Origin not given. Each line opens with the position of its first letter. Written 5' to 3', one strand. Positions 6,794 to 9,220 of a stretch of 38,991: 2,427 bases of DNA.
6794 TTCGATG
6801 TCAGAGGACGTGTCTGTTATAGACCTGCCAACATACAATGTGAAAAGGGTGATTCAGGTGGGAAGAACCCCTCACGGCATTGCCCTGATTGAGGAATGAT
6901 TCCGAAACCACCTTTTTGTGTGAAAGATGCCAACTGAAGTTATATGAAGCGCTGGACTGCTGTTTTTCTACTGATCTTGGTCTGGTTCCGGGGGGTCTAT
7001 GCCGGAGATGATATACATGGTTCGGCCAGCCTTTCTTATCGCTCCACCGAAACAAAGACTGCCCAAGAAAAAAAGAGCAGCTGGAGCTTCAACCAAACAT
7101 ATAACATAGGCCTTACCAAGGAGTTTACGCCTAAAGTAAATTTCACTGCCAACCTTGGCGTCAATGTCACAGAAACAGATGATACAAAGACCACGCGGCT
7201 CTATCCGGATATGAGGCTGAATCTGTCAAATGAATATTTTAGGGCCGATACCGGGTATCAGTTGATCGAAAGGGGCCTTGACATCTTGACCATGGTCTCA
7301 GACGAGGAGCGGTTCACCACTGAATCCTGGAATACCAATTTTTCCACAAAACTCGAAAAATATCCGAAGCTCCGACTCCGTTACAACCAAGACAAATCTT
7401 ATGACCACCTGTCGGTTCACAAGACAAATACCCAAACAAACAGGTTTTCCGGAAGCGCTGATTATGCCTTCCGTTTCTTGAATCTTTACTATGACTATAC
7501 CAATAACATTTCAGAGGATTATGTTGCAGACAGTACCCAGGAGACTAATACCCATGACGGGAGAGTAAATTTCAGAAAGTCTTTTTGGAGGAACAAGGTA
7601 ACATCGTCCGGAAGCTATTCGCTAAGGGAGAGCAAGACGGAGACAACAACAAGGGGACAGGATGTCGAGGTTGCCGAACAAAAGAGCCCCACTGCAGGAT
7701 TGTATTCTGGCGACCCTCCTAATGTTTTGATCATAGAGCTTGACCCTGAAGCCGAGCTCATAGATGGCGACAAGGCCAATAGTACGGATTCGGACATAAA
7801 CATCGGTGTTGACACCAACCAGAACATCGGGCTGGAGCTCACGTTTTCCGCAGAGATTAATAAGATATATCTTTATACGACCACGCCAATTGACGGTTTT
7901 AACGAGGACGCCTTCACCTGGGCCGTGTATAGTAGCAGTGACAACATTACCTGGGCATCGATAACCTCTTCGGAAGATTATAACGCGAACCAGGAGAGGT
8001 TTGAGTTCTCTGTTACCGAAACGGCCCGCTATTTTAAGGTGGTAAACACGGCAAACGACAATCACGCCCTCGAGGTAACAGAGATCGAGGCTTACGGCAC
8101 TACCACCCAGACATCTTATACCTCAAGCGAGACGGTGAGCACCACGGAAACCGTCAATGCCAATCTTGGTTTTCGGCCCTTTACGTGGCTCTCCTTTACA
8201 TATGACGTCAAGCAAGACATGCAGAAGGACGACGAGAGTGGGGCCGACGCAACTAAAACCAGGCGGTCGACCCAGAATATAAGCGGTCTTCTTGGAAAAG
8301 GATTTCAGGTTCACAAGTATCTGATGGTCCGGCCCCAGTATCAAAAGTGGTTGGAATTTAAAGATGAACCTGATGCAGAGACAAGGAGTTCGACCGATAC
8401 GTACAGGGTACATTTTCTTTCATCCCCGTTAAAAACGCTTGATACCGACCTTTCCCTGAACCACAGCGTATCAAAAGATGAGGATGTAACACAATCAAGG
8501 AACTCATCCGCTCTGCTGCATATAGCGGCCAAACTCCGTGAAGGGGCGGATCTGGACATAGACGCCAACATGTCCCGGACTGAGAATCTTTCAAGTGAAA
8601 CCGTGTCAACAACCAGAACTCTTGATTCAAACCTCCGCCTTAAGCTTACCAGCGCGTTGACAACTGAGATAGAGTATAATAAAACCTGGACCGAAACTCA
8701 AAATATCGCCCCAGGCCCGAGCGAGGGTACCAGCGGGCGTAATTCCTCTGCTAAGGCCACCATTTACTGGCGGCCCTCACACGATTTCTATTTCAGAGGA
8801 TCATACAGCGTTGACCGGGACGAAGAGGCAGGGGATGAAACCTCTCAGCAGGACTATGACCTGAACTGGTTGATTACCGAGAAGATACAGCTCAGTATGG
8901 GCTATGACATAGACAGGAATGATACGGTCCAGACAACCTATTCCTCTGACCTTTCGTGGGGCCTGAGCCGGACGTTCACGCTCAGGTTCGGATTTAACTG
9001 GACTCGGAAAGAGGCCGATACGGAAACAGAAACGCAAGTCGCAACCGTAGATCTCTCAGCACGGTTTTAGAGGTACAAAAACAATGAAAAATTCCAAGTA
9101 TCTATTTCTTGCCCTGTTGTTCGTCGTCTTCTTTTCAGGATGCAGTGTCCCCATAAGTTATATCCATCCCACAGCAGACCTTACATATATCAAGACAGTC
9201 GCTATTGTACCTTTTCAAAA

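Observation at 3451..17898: Ten-gene envelope cluster linking giant multiheme cytochromes, three beta-propellers, a discoidin-bearing OM barrel and a lipoprotein triad: candidate undescribed cell-surface redox / extracellular electron-transfer system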

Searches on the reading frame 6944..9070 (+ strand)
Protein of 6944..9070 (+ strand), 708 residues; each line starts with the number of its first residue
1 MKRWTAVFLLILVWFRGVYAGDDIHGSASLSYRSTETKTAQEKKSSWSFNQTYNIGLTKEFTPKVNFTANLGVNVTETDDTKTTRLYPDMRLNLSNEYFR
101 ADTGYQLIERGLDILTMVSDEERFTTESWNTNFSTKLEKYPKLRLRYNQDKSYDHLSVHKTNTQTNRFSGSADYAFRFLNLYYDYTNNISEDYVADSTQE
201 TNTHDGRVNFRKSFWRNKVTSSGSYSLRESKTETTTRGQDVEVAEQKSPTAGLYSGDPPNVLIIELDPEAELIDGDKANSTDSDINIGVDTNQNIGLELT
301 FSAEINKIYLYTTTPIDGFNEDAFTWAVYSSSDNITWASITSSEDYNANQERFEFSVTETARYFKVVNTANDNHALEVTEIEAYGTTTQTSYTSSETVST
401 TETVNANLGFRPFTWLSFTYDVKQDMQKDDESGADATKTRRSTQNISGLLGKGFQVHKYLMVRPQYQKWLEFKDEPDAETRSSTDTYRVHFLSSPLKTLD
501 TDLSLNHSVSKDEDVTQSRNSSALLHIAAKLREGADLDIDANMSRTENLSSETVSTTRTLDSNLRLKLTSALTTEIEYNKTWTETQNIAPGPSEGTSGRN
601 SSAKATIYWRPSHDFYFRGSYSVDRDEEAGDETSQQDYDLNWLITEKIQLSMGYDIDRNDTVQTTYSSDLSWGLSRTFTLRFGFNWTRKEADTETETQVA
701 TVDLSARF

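Call 4: search_protein_families(library=pfam, proteins=[window:6944-9070:+], max_evalue=0.01)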
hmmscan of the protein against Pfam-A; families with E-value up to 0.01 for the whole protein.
window:6944-9070:+ (708 aa): 1 family
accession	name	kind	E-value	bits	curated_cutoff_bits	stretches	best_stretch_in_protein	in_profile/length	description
PF25222.1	DUF7840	-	0.0013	18.9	27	0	647-700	167-220/224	Domain of unknown function (DUF7840)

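Call 5: search_protein_families(library=ncbifam, proteins=[window:6944-9070:+], max_evalue=0.01)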
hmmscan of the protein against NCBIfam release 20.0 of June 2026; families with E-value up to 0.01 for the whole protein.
window:6944-9070:+ (708 aa): 0 families

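Call 7: search_protein_families(library=pfam, proteins=[window:6944-9070:+], max_evalue=10)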
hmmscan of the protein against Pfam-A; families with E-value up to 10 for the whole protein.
window:6944-9070:+ (708 aa): 3 families
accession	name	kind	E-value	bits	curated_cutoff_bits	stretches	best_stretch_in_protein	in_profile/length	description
PF25222.1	DUF7840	-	0.0013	18.9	27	1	647-700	167-220/224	Domain of unknown function (DUF7840)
PF13926.11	DUF4211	-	0.05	14.1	27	1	119-153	75-109/137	Domain of unknown function (DUF4211)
PF23657.1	DUF7151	-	2.8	8.4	27.2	0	284-298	21-35/46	Domain of unknown function (DUF7151)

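Call 8: find_homologous_proteins(query=window:6944-9070:+, max_evalue=0.001)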
Query window:6944-9070:+ (708 aa): 114 proteins with E <= 0.001 among 8000 candidates.
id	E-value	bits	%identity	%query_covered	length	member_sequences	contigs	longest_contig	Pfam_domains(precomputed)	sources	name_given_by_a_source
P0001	0.0e+0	1572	100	100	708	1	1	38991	-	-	-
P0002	0.0e+0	1144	74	100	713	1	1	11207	-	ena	-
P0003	0.0e+0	1129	74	100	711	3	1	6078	-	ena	-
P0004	0.0e+0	1100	72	100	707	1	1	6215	PF00754.32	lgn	-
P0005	0.0e+0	1078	72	100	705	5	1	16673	PF00754.32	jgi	-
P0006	0.0e+0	1053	69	100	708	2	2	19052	-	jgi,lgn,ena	-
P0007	0.0e+0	1013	68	100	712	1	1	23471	PF00754.32,PF22633.4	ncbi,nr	ncbi:MAG: discoidin domain-containing protein [Desulfobacterales bacterium]|nr:discoidin domain-cont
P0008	3.2e-297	1006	66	99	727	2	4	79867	PF00754.32,PF22633.4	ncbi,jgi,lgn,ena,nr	ncbi:MAG: discoidin domain-containing protein [Deltaproteobacteria bacterium]|nr:discoidin domain-co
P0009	3.8e-291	986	66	99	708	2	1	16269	PF00754.32,PF13505.13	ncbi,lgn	-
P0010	4.1e-281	953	62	100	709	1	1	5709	-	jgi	-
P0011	7.1e-281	952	62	100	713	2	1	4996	-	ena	-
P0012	5.3e-275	932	62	100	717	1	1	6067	-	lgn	-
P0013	1.7e-274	931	63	100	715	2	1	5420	-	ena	-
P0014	4.1e-273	926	61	100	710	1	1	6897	PF13505.13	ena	-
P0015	3.3e-272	923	62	99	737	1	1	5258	-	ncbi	-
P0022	1.7e-269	914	61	99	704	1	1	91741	-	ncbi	-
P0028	1.0e-262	892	61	100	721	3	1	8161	-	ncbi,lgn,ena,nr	ncbi:MAG TPA: hypothetical protein EYP19_12780 [Desulfobacterales bacterium]|nr:hypothetical protein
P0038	2.1e-250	851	59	99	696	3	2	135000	-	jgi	jgi:hypothetical protein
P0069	1.4e-227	776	51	100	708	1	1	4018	PF00754.32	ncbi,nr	ncbi:MAG: discoidin domain-containing protein [Desulfobacterales bacterium]|nr:discoidin domain-cont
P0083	7.4e-221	753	53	100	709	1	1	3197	-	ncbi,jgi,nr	ncbi:MAG: hypothetical protein JRE64_11320 [Deltaproteobacteria bacterium]|nr:hypothetical protein [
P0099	2.3e-182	626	47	100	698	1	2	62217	-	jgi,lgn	jgi:hypothetical protein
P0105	3.6e-149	517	55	67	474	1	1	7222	PF00754.32,PF22633.4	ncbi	ncbi:MAG: hypothetical protein DRH21_04740, partial [Deltaproteobacteria bacterium]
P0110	5.1e-110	387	32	100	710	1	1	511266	-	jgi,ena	-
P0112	1.0e-29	122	25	100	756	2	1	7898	-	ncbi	-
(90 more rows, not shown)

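Call 9: find_encoding_contigs(protein=P0110, flank=10000, max_places=2)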
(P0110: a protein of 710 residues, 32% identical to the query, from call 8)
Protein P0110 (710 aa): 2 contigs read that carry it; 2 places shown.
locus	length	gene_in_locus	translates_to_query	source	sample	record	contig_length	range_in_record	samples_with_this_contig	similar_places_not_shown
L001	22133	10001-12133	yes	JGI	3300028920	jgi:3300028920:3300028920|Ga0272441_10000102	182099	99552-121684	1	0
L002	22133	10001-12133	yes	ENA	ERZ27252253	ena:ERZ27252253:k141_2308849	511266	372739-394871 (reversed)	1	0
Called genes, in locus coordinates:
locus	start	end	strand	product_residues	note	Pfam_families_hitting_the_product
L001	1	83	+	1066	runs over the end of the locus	PF00873:ACR_tran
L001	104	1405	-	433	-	PF09699:Paired_CXXCH_1 (faint)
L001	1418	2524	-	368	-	PF22113:Mtrc-MtrF_II-IV_dom (faint), PF09699:Paired_CXXCH_1 (faint)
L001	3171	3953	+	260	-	PF14522:Cytochrome_C7 (faint), PF14537:Cytochrom_c3_2 (faint)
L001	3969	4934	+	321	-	PF09699:Paired_CXXCH_1 (faint), PF14522:Cytochrome_C7 (faint), PF14537:Cytochrom_c3_2 (faint)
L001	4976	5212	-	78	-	-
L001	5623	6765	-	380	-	PF09699:Paired_CXXCH_1 (faint)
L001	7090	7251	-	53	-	-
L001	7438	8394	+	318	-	PF17170:DUF5128 (weak), PF01436:NHL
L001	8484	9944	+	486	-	PF21783:YNCE, PF10282:Lactonase (faint), PF25174:Beta-prop_THOC3 (faint)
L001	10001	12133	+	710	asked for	-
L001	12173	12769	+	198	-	PF13036:LpoB (weak), PF05643:GNA1162-like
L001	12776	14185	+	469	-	PF13585:CHU_C (weak)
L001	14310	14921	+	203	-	-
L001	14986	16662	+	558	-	PF13623:SurA_N_2 (faint), PF13624:SurA_N_3 (faint), PF13145:Rotamase_2, PF00639:Rotamase, PF13616:Rotamase_3, PF13145:Rotamase_2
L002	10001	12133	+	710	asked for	-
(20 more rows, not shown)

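Call 10: find_encoding_contigs(protein=P0099, flank=10000, max_places=2)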
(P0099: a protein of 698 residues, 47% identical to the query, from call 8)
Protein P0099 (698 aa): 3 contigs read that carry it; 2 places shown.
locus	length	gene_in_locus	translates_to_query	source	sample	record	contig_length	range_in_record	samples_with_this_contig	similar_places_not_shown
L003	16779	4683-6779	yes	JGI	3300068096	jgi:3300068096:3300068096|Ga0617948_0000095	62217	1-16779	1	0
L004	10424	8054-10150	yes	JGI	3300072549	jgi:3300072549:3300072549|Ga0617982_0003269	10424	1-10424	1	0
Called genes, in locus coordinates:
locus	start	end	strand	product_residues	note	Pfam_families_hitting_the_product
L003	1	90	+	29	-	?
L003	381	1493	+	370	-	PF22113:Mtrc-MtrF_II-IV_dom (faint), PF14522:Cytochrome_C7 (faint), PF09699:Paired_CXXCH_1 (weak)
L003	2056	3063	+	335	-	PF01731:Arylesterase (faint), PF08450:SGL (faint), PF06739:SBBP (faint), PF17170:DUF5128, PF01436:NHL (weak)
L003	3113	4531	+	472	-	PF01436:NHL (faint), PF10282:Lactonase (faint), PF01731:Arylesterase (faint), PF21783:YNCE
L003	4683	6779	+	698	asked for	-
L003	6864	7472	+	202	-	PF13036:LpoB, PF05643:GNA1162-like (weak)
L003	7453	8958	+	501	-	-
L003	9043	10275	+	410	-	PF09699:Paired_CXXCH_1 (faint), PF14522:Cytochrome_C7 (faint), PF16656:Pur_ac_phosph_N (weak)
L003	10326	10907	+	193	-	-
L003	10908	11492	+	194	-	-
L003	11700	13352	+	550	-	PF13623:SurA_N_2 (faint), PF13624:SurA_N_3 (faint), PF13145:Rotamase_2, PF13616:Rotamase_3, PF00639:Rotamase, PF13145:Rotamase_2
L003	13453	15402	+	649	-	-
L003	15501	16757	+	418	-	PF02085:Cytochrom_CIII (faint), PF22678:Cytochrom_c_NrfB-like (faint), PF09699:Paired_CXXCH_1, PF14522:Cytochrome_C7 (weak), PF14537:Cytochrom_c3_2 (weak), PF09699:Paired_CXXCH_1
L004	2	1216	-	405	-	?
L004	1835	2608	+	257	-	PF14522:Cytochrome_C7 (faint), PF14537:Cytochrom_c3_2 (faint)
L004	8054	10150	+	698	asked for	-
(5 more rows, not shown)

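Call 11: find_encoding_contigs(protein=P0038, flank=10000, max_places=2)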
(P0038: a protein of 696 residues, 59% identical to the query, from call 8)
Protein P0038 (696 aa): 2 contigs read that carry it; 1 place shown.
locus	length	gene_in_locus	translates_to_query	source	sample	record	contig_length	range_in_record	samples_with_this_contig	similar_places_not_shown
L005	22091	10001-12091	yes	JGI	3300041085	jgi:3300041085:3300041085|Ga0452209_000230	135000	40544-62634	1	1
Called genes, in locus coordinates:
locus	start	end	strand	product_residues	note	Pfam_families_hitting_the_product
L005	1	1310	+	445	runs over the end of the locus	PF22113:Mtrc-MtrF_II-IV_dom (faint), PF14522:Cytochrome_C7 (faint), PF09699:Paired_CXXCH_1 (weak)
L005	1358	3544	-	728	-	PF01578:Cytochrom_C_asm, PF16327:CcmF_C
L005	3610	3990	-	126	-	PF03100:CcmE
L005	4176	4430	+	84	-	-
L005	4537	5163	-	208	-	PF01578:Cytochrom_C_asm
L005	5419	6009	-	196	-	PF03379:CcmB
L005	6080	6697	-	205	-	PF00005:ABC_tran, PF13304:AAA_21 (faint)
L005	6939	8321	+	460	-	PF06739:SBBP (faint), PF17170:DUF5128 (faint), PF01436:NHL (weak), PF08239:SH3_3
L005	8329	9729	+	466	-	PF21783:YNCE (faint), PF24684:Vgb_lyase, PF01436:NHL (faint), PF22494:choice_anch_I (faint), PF10282:Lactonase (weak), PF25174:Beta-prop_THOC3 (weak)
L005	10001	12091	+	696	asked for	-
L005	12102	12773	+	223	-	PF13036:LpoB, PF05643:GNA1162-like (weak)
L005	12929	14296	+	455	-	-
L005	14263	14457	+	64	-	-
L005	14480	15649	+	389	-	PF14522:Cytochrome_C7 (faint), PF09699:Paired_CXXCH_1 (weak)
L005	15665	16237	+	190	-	PF00672:HAMP (weak)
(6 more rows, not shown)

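Call 17: list_cluster_members(proteins=[P0007, P0008, P0009, P0015, P0022, P0028, P0069, P0083, P0105, P0112])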
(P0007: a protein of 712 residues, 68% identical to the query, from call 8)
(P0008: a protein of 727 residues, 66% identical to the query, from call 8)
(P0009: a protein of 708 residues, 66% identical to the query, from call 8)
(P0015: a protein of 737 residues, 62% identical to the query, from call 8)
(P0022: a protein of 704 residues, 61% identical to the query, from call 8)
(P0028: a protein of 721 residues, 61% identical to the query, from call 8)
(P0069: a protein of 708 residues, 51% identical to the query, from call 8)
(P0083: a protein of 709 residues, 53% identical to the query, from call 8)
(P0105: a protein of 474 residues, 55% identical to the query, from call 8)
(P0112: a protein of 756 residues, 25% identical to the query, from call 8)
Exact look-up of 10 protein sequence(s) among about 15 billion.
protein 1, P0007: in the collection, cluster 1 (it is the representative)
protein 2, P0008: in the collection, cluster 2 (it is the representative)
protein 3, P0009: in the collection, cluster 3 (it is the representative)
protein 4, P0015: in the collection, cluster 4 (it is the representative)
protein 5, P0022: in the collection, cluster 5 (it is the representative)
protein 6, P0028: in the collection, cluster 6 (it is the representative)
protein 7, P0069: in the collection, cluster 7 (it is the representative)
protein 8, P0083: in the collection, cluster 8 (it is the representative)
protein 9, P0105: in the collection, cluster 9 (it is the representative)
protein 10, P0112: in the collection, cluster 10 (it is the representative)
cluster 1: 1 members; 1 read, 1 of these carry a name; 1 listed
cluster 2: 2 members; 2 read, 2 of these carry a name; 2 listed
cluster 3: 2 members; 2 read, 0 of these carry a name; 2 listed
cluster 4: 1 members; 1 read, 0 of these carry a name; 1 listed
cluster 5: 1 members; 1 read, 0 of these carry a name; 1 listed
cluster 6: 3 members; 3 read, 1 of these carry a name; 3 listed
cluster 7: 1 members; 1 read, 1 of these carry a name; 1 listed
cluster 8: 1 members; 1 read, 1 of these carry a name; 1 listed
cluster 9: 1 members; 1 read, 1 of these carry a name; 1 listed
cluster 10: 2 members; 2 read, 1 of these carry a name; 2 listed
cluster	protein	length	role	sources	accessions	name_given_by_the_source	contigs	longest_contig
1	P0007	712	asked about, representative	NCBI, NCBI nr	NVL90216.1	MAG: discoidin domain-containing protein [Desulfobacterales bacterium] | discoidin domain-containing protein [Desulfobacterales bacterium]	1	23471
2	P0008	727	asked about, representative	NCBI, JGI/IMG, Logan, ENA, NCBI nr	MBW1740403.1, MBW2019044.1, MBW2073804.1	MAG: discoidin domain-containing protein [Deltaproteobacteria bacterium] | discoidin domain-containing protein [Deltaproteobacteria bacterium]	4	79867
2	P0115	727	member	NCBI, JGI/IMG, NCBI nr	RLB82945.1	MAG: hypothetical protein DRH17_04100 [Deltaproteobacteria bacterium]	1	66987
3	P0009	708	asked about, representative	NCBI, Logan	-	-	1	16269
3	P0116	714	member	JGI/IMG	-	-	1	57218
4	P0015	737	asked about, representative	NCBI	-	-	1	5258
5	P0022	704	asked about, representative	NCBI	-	-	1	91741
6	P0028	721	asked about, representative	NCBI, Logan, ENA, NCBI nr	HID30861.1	MAG TPA: hypothetical protein EYP19_12780 [Desulfobacterales bacterium] | hypothetical protein [Desulfobacterales bacterium]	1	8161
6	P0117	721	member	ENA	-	-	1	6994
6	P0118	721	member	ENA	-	-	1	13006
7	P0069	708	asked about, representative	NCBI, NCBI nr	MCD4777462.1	MAG: discoidin domain-containing protein [Desulfobacterales bacterium] | discoidin domain-containing protein [Desulfobacterales bacterium]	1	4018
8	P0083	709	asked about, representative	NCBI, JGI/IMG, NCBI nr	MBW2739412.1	MAG: hypothetical protein JRE64_11320 [Deltaproteobacteria bacterium] | hypothetical protein [Deltaproteobacteria bacterium]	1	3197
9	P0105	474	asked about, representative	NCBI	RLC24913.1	MAG: hypothetical protein DRH21_04740, partial [Deltaproteobacteria bacterium]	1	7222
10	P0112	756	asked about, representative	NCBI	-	-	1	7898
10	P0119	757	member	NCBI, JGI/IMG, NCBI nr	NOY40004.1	MAG: hypothetical protein GXO95_07225 [Nitrospirae bacterium] | hypothetical protein [Nitrospirota bacterium]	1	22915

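Call 26: find_related_loci(query=A1, collection=genome_contigs, flank=10000)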
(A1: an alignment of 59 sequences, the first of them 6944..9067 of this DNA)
Query A1 (708 aa) in genome_contigs; peptide patterns used: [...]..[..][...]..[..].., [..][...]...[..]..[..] (x = any residue, [..] = any of these).
98 stretches matched a pattern; 25 encode a relative of the query (tblastn E <= 1e-3); 24 distinct loci.
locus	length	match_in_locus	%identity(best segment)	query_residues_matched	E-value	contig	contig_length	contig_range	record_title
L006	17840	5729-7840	68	1-708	0e+0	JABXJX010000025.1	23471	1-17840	MAG: Desulfobacterales bacterium isolate CR_Bin_073 NODE_26_length_23471_cov_6.591049, whole genome shotgun sequence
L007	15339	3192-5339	66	1-708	0e+0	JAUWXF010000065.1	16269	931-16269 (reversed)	MAG: Desulfobacterales bacterium isolate CSMAG_2677 CSMAG_2677_k127_2894290_length_16269_cov_921.2171, whole genome shot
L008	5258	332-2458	63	7-708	0e+0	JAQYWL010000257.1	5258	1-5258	MAG: Desulfobacteria bacterium isolate Co_bin7 Co_bin7_c_000003712656, whole genome shotgun sequence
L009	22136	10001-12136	61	1-708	0e+0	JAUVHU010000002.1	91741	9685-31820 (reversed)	MAG: Desulfobacteraceae bacterium isolate CSMAG_410 CSMAG_410_k141_774045_length_91741_cov_20.4950, whole genome shotgun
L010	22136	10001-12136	63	1-708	0e+0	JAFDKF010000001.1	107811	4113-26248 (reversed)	MAG: Deltaproteobacteria bacterium isolate Meg22_46_Bin_1 Meg22_46_Bin_1_scaffold_128, whole genome shotgun sequence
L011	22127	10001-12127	55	1-708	0e+0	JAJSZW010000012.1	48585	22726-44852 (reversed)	MAG: Deltaproteobacteria bacterium isolate SM7059A Ga0402080_034, whole genome shotgun sequence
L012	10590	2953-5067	55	1-708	0e+0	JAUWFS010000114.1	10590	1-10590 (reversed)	MAG: Deltaproteobacteria bacterium isolate CSMAG_2222 CSMAG_2222_k141_1995519_length_10590_cov_15.0000, whole genome sho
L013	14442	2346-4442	55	7-708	0e+0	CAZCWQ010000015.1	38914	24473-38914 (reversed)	MAG TPA_asm: uncultured Desulfobacterales bacterium isolate SRP323688_co1_279 genome assembly, contig: NODE_1906_length_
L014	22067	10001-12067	53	6-708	0e+0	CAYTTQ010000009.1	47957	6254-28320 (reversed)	MAG TPA_asm: uncultured Desulfobacterales bacterium isolate binchicken_co17_432 genome assembly, contig: NODE_2238_lengt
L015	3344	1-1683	57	143-708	0e+0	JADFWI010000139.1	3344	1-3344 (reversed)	MAG: Proteobacteria bacterium isolate C4.bin.21 k83_315607, whole genome shotgun sequence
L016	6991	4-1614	51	176-708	1e-157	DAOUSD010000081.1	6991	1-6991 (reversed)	MAG TPA_asm: Deltaproteobacteria bacterium isolate CSMAG_537 CSMAG_537_k127_56188_length_6991_cov_40.0000, whole genome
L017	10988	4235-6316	39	7-708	2e-152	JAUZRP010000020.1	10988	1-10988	MAG: Desulfonauticus sp. isolate GS19_ROV14_BS02-AMOR20_M0760 AMOR20_M0760_contig20, whole genome shotgun sequence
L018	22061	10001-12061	38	20-708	4e-138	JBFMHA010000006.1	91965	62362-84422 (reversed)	MAG: Thermodesulfobacteriota bacterium isolate MAG311 MAG311_6, whole genome shotgun sequence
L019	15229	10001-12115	54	1-708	0e+0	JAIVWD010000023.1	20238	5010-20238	MAG: Deltaproteobacteria bacterium isolate HYP3_UM_29 NODE_210_length_20238_cov_1.466220, whole genome shotgun sequence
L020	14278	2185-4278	32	7-708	1e-100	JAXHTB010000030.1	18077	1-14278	MAG: Spirochaetota bacterium isolate MAG13_tar_biofilm MAG13_30, whole genome shotgun sequence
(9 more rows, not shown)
